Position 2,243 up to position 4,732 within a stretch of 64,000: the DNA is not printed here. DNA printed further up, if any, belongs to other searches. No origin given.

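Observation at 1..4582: Two-gene module: tandem AAA+ ATPase plus a very large uncharacterised partner protein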

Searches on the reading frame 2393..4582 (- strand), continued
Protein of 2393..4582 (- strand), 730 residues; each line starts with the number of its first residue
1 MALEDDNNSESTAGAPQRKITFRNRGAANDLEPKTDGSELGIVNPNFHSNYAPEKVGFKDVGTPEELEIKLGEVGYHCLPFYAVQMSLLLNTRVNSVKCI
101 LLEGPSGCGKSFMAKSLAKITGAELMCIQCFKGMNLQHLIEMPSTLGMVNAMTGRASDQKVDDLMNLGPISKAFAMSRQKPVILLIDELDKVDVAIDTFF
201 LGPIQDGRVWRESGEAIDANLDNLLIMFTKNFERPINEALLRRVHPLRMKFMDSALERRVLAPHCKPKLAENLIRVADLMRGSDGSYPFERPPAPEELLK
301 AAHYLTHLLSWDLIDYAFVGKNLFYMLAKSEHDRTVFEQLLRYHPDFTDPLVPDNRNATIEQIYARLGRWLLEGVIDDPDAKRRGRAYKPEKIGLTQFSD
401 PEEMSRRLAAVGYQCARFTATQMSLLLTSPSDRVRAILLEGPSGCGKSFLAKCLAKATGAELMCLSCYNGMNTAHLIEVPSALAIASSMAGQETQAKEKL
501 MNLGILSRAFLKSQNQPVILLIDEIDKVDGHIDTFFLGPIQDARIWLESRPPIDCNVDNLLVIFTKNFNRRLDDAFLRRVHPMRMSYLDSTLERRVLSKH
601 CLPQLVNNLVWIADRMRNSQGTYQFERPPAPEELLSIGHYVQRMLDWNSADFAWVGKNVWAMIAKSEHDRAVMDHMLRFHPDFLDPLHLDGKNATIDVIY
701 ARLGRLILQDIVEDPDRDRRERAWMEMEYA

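Call 12: find_encoding_contigs(protein=P0001, flank=10000, max_places=4)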
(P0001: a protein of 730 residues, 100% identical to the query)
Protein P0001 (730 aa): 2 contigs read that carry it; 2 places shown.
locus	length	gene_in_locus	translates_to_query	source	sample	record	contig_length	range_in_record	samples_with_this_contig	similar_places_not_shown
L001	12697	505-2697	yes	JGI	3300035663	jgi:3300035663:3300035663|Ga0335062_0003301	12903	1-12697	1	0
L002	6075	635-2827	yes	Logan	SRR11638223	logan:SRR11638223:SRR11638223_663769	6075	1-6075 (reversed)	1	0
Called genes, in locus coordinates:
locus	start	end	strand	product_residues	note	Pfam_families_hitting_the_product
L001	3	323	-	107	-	?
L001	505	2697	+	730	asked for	PF03193:RsgA_GTPase (faint), PF00004:AAA, PF07724:AAA_2 (weak), PF07728:AAA_5, PF07724:AAA_2 (weak), PF13401:AAA_22 (weak), PF00004:AAA, PF07728:AAA_5, +11 more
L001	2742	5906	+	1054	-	-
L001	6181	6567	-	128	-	PF01850:PIN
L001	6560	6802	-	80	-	PF02604:PhdYeFM_antitox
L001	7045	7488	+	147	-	PF00255:GSHPx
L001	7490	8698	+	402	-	PF00155:Aminotran_1_2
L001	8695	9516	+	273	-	PF04333:MlaA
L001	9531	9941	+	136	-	PF02566:OsmC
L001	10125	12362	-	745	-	PF17764:PriA_3primeBD, PF00270:DEAD, PF04851:ResIII, PF18319:Zn_ribbon_PriA, PF00271:Helicase_C (weak), PF18074:PriA_C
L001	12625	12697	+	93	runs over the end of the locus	?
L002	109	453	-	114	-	-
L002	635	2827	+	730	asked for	PF03193:RsgA_GTPase (faint), PF00004:AAA, PF07724:AAA_2 (weak), PF07728:AAA_5, PF07724:AAA_2 (weak), PF13401:AAA_22 (weak), PF00004:AAA, PF07728:AAA_5, +11 more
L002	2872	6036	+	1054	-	-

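Call 15: search_protein_families(library=pfam, proteins=[L001:2742-5903:+], max_evalue=0.01)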
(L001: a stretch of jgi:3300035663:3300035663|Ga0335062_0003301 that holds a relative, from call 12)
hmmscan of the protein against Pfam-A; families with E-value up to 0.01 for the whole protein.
L001:2742-5903:+ (1054 aa): 1 family
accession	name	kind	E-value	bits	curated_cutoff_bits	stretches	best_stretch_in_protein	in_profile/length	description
PF00191.25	Annexin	-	4.9e-05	23.8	25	0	213-246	16-49/66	Annexin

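Call 16: search_protein_families(library=padloc, proteins=[window:2393-4582:-, L001:2742-5903:+], max_evalue=0.01)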
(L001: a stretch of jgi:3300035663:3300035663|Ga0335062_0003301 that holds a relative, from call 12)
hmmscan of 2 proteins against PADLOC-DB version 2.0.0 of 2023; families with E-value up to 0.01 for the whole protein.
window:2393-4582:- (730 aa): 14 families
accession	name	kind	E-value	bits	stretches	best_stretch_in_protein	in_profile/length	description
PDLC00915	TRIP13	-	9e-17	59.4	2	437-527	66-144/302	TRIP13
PDLC04606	PDC-M37B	-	9.2e-13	46.1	1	181-234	245-296/390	-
PDLC04605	PDC-M37B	-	1.9e-12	45.1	2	176-234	370-426/518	-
PDLC02196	IetA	-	8.2e-09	33.3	2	87-130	112-155/374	-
PDLC03838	DolB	-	1.7e-08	32.1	0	89-129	158-198/375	-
PDLC02911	VakA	-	1.2e-06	27.2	0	436-464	4-32/163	-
PDLC01993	RtcR--CARF_AAA_HTH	-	3e-06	23.9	0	436-542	206-304/523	-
PDLC04232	IetA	-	7.3e-06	23.6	0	434-476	116-157/330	-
PDLC04140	mad8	-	7.5e-06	23.7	0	436-457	29-50/314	mads_8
PDLC04690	PDC-M51B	-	1.9e-05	22.5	0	437-464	5-32/191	-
PDLC00914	TRIP13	-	0.00011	19.8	0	426-462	63-99/302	TRIP13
PDLC02195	IetA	-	0.00031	18.1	0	434-460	137-163/395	-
PDLC04790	PDC-S01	-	0.001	15.9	0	428-465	21-58/422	-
PDLC02883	DpdH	-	0.0083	12.4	0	501-610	290-392/1013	DpdH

L001:2742-5903:+ (1054 aa): 1 family
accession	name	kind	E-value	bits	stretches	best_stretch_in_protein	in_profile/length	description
PDLC03759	RT_UG21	-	0.0087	12.9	0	796-833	147-184/503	DRT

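Call 18: search_solved_structures(query=window:2393-4582:-, max_evalue=0.001)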
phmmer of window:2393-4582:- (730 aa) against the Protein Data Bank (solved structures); distinct sequences matched with E-value up to 0.001: 58.
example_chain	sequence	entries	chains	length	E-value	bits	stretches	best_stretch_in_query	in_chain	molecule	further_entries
6i27_A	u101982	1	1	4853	1.4e-07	33.3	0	406-477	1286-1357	Midasin,Midasin,Midasin,Midasin,Midasin,Midasin,Midasin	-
6i26_A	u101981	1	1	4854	1.4e-07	33.3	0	406-477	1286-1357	Midasin,Midasin,Midasin,Midasin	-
6hyp_A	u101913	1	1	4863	1.4e-07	33.3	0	406-477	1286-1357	Midasin,Midasin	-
5jcs_s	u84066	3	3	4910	1.4e-07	33.2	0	406-477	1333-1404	Midasin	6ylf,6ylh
9l3m_A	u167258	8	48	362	3.4e-07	32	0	96-129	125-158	Outer mitochondrial transmembrane helix translocase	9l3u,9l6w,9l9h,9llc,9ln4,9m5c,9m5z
4lgm_A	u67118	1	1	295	2.6e-06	29.1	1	434-583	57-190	Vps4 AAA ATPase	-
7wd3_A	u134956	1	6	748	1e-05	27.1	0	54-129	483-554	ATPase family gene 2 protein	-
7nku_A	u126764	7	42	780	1.1e-05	27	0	54-129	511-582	ATPase family gene 2 protein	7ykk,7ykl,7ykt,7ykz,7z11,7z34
7wbb_A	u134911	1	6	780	1.4e-05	26.7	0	54-129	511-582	AFG2 isoform 1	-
4d81_A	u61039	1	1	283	4.7e-05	24.9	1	434-601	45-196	AAA ATPase, central domain protein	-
4d82_A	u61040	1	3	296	5.5e-05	24.7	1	434-601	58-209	AAA ATPase, central domain protein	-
4d80_A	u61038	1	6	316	6.7e-05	24.4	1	434-600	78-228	AAA ATPASE, CENTRAL DOMAIN PROTEIN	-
9m4n_A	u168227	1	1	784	7.8e-05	24.2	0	56-129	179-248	Cell division control protein 48 homolog A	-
5w0t_A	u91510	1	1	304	8.2e-05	24.1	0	95-129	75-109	Protein MSP1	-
9m3v_A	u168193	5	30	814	8.6e-05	24.1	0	56-129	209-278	Cell division control protein 48 homolog A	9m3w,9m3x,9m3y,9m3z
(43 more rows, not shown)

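Call 19: search_solved_structures(query=L001:2742-5903:+, max_evalue=1)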
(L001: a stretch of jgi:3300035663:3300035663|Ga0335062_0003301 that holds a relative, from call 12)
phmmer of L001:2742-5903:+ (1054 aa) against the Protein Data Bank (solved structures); distinct sequences matched with E-value up to 1: 1.
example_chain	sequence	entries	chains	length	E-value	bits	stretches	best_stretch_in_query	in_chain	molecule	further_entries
2k48_A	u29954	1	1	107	0.23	12.7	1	799-877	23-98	Nucleoprotein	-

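Call 20: find_homologous_proteins(query=L001:2742-5903:+)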
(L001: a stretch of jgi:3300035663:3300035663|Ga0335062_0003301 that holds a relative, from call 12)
Query L001:2742-5903:+ (1054 aa): 102 proteins with E <= 0.001 among 8000 candidates.
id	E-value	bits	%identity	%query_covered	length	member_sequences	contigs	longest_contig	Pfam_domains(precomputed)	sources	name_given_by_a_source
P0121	0.0e+0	2352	100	100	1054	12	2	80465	-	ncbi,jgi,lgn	jgi:hypothetical protein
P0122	0.0e+0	1971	82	100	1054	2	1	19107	-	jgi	jgi:hypothetical protein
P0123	0.0e+0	1849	76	100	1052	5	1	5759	PF00191.26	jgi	jgi:hypothetical protein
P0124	0.0e+0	1819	74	100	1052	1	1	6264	-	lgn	-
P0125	0.0e+0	1815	74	100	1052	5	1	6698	-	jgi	jgi:hypothetical protein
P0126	0.0e+0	1800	73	100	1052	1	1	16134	PF00191.26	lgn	-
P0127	0.0e+0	1798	74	100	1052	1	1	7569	PF00191.26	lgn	-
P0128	0.0e+0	1793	73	100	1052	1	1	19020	PF00191.26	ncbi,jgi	jgi:hypothetical protein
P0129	0.0e+0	1792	72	100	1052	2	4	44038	PF00191.26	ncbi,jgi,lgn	ncbi:MAG: hypothetical protein ACK5HO_03710 [Pseudomonadota bacterium]|jgi:hypothetical protein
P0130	0.0e+0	1783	73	100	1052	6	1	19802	-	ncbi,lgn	-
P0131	0.0e+0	1781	72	100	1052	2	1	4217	PF00191.26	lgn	-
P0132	0.0e+0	1697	70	100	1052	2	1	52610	PF00191.26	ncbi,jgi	jgi:hypothetical protein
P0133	0.0e+0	1684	69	100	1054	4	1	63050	-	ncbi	-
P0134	0.0e+0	1651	70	99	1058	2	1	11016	-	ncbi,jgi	jgi:hypothetical protein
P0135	0.0e+0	1414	59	100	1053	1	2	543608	-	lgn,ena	-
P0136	0.0e+0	1409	60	99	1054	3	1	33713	-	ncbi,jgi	jgi:hypothetical protein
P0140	0.0e+0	1378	59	98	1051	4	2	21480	PF00191.26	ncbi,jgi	jgi:hypothetical protein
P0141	0.0e+0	1377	60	98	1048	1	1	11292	PF00191.26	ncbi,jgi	jgi:hypothetical protein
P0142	0.0e+0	1376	59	100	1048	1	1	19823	PF00191.26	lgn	-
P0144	0.0e+0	1358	59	100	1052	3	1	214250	PF00191.26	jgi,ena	jgi:hypothetical protein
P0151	0.0e+0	1254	55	99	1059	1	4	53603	PF00191.26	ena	-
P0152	0.0e+0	1246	55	99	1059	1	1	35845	PF00191.26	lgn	-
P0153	0.0e+0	1242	54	99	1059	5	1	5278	PF00191.26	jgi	-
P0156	0.0e+0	1230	55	100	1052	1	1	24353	PF00191.26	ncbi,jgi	jgi:hypothetical protein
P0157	0.0e+0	1230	55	98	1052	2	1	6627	PF00191.26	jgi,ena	jgi:hypothetical protein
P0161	0.0e+0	1188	52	98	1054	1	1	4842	-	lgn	-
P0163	0.0e+0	1169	51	100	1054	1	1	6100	-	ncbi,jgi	jgi:hypothetical protein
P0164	0.0e+0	1169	51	98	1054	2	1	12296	-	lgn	-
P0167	0.0e+0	1163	51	100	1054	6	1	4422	-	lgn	-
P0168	0.0e+0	1162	52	98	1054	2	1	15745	-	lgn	-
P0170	0.0e+0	1156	51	98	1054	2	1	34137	-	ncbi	-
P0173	0.0e+0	1153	51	100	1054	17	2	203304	-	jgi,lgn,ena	jgi:hypothetical protein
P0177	0.0e+0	1141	51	98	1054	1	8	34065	-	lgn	-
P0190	0.0e+0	1050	48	99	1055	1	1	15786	PF00191.26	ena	-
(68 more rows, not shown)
